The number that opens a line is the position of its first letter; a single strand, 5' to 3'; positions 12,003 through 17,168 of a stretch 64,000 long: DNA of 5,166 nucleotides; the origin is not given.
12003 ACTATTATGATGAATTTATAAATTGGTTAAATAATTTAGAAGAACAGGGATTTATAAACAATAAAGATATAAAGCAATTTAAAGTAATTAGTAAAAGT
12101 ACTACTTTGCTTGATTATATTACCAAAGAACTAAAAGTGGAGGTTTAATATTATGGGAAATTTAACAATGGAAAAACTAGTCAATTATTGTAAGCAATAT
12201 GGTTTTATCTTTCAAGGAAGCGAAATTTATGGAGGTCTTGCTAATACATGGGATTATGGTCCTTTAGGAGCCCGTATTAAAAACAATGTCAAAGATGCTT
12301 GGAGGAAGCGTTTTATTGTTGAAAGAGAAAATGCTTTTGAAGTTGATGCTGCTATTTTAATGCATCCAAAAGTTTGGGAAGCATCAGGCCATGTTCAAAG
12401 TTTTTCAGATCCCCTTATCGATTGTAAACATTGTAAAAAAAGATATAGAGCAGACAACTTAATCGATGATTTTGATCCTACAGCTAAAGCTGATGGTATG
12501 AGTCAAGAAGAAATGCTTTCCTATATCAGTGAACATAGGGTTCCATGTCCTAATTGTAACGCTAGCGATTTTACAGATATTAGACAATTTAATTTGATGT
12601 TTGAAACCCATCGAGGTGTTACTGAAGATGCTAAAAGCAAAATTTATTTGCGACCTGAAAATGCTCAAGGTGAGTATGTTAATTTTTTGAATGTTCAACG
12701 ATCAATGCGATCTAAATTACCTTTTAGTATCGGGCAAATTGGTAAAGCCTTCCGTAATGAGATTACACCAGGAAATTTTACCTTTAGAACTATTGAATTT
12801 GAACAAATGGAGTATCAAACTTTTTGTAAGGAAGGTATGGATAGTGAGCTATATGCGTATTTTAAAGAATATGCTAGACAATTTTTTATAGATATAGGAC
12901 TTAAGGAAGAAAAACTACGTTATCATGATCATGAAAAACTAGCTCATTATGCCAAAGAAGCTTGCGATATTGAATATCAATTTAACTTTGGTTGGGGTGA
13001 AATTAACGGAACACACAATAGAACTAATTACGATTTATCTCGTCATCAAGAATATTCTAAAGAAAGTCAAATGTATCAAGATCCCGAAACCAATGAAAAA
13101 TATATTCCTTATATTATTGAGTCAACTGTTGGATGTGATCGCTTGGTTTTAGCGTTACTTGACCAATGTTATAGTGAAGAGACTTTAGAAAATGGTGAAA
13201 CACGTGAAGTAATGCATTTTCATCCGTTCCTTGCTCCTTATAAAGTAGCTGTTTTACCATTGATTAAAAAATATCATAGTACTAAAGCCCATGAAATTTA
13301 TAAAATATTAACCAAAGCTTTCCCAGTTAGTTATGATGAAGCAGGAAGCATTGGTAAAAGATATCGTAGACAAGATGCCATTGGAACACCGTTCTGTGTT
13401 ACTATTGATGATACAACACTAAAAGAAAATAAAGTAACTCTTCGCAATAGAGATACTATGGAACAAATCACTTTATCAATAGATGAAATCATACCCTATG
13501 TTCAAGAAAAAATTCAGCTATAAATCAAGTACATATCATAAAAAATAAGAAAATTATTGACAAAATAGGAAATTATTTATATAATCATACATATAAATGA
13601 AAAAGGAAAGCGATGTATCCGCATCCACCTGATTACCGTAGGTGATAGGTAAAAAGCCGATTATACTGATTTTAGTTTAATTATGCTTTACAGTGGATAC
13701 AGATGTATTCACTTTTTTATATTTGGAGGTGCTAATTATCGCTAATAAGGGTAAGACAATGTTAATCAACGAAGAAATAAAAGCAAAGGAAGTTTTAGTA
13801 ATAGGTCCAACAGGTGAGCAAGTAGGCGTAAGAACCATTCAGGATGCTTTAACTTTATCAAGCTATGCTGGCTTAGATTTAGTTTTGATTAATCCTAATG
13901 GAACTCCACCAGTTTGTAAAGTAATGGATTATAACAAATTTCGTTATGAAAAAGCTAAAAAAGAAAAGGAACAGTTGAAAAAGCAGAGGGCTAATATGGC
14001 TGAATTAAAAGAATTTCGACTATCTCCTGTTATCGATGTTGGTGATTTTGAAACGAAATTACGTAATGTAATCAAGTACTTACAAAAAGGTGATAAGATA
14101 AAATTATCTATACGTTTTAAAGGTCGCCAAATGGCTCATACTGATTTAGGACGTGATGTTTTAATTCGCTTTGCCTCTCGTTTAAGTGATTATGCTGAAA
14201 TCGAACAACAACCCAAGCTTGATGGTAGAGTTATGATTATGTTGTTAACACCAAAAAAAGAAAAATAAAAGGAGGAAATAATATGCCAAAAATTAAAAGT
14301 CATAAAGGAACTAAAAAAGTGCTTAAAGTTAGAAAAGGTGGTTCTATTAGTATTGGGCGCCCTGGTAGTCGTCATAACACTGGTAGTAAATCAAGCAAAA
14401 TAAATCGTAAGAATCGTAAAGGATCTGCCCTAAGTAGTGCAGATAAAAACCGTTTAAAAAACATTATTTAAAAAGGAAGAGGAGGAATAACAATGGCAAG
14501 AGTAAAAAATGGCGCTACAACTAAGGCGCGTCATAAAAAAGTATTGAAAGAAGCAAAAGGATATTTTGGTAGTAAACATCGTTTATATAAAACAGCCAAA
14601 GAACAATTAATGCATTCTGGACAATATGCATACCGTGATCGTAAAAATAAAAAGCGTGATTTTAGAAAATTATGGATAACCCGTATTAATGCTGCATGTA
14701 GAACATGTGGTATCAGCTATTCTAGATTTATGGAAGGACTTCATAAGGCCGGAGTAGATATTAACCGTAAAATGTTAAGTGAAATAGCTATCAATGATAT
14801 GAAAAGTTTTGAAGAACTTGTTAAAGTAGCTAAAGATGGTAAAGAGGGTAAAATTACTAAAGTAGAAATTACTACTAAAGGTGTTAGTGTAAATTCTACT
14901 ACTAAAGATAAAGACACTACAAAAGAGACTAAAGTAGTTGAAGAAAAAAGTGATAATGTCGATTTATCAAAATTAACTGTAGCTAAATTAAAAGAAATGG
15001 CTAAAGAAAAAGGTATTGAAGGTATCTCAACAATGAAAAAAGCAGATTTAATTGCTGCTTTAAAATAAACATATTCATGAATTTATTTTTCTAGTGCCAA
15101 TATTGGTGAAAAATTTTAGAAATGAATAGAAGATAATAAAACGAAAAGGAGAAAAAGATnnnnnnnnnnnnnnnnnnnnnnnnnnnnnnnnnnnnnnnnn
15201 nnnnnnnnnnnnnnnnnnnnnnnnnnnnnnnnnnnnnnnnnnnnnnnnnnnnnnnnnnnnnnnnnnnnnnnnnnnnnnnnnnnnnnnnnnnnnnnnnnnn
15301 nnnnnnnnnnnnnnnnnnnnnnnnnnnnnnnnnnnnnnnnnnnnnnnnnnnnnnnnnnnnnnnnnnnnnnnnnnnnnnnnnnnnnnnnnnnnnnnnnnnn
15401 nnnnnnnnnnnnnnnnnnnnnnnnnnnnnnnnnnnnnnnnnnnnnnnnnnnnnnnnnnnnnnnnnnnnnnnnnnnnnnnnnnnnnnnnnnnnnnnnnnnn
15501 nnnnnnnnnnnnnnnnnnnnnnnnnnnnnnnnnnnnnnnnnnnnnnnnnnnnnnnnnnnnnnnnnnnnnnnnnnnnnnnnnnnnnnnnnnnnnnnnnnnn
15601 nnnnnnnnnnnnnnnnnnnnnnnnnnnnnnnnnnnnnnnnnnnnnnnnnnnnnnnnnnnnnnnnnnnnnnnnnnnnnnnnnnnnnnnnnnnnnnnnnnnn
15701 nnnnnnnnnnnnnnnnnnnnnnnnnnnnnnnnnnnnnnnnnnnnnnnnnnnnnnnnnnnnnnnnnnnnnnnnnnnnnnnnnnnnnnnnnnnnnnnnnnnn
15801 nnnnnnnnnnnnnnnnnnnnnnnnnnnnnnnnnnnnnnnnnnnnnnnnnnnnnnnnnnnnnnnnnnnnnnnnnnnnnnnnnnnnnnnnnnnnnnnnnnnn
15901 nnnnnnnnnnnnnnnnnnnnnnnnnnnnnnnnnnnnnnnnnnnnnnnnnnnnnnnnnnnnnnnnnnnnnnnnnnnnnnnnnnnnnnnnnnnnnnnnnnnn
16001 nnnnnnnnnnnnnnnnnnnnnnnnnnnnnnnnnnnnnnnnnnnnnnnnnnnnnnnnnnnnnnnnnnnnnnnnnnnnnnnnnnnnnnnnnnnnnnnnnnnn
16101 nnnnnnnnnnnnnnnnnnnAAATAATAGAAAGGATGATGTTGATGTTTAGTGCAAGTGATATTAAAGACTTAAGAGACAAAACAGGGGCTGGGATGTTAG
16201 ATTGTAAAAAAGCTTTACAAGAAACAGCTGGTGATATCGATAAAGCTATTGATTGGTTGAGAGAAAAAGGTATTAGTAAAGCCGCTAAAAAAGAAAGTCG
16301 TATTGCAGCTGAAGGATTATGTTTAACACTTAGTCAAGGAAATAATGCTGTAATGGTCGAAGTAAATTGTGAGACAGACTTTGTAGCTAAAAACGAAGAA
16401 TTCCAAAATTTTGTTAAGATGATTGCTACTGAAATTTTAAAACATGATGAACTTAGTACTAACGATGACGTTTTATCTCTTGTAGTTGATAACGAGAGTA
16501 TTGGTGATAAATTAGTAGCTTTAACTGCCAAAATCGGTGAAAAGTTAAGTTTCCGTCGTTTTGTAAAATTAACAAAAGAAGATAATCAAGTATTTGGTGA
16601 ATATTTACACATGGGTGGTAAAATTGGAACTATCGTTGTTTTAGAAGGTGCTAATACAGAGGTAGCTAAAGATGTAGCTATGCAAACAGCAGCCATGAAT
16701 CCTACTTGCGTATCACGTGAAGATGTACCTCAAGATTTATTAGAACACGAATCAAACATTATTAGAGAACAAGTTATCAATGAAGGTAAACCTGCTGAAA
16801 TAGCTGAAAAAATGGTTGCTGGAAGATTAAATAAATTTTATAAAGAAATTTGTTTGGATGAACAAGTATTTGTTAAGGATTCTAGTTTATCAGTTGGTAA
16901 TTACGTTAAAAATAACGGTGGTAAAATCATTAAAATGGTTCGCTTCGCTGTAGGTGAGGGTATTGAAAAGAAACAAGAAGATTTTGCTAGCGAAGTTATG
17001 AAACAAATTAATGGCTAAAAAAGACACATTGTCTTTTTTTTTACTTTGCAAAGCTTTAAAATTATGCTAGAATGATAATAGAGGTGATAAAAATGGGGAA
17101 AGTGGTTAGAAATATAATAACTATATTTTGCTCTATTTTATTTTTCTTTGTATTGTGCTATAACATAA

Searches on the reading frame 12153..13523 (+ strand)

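Call 51: search_protein_families(library=pfam, proteins=[window:12153-13523:+], max_evalue=0.0001)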
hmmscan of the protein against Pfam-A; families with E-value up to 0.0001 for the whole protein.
window:12153-13523:+ (456 aa): 2 families
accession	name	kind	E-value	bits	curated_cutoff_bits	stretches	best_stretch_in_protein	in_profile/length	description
PF03129.25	HGTP_anticodon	-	1e-22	80.5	21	1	364-453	1-94/94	Anticodon binding domain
PF00587.30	tRNA-synt_2b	-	5e-13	49.9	29.3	1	158-338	5-178/179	tRNA synthetase class II core domain (G, H, P, S and T)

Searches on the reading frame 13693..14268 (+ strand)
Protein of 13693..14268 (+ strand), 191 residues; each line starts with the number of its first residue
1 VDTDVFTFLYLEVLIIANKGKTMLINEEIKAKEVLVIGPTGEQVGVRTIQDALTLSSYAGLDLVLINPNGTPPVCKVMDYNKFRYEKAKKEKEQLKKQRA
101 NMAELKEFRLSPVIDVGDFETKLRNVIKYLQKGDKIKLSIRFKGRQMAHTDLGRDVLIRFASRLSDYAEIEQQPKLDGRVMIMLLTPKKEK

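Call 51: search_protein_families(library=pfam, proteins=[window:13693-14268:+], max_evalue=0.0001)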
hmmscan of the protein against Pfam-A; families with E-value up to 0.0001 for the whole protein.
window:13693-14268:+ (191 aa): 2 families
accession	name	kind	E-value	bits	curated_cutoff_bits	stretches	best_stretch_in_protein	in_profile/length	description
PF00707.27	IF3_C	-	1.4e-32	111.9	34.8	1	104-188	2-86/86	Translation initiation factor IF-3, C-terminal domain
PF05198.21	IF3_N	-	3.2e-29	101.3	26.9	1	25-94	1-70/70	Translation initiation factor IF-3, N-terminal domain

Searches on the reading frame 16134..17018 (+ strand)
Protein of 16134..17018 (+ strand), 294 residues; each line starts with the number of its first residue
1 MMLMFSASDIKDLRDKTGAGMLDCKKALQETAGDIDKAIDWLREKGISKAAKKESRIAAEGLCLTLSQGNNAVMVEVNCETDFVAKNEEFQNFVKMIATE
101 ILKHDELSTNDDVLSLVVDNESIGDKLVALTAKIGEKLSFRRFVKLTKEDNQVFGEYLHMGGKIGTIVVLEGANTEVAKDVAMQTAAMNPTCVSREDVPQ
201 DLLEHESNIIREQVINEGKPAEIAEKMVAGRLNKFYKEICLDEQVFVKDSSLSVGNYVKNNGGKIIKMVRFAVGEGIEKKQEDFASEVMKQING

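Call 51: search_protein_families(library=pfam, proteins=[window:16134-17018:+], max_evalue=0.0001)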
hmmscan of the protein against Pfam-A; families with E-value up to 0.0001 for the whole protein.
window:16134-17018:+ (294 aa): 2 families
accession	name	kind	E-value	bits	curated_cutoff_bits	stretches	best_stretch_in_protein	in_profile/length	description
PF00889.24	EF_TS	-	4.8e-74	248.8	27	1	72-275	1-204/204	Elongation factor TS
PF25025.1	EF-Ts_N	-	1.6e-07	31.7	33.2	1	8-45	15-53/60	Elongation factor Ts, mitochondrial, N-terminal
